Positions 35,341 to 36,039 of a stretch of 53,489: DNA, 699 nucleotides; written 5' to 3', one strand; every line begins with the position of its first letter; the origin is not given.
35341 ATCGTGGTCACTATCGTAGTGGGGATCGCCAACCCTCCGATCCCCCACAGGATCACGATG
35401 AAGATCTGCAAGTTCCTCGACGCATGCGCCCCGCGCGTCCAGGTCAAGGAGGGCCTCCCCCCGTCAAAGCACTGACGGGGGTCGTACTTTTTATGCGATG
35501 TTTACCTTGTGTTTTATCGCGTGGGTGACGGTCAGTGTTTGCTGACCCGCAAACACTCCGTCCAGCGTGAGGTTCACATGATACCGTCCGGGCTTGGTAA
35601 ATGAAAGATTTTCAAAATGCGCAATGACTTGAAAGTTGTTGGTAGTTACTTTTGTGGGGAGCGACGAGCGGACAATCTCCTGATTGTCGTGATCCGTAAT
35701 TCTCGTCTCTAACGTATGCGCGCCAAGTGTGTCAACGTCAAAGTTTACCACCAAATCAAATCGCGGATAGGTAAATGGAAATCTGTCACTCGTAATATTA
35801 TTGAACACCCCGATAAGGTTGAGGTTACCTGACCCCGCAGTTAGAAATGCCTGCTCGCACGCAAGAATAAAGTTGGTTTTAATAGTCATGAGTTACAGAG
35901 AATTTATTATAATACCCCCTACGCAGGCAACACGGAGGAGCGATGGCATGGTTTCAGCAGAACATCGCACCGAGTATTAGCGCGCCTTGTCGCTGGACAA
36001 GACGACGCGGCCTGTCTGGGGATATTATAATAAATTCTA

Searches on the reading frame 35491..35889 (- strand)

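Call 58: search_protein_families(library=pfam, proteins=[window:35491-35889:-], max_evalue=0.001)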
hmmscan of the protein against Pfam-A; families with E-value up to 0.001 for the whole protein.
window:35491-35889:- (132 aa): 1 family
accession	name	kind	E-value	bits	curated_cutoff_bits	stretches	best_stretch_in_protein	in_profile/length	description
PF22091.2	DUF6941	-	1.4e-22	80.8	27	1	7-122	2-125/125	Family of unknown function (DUF6941)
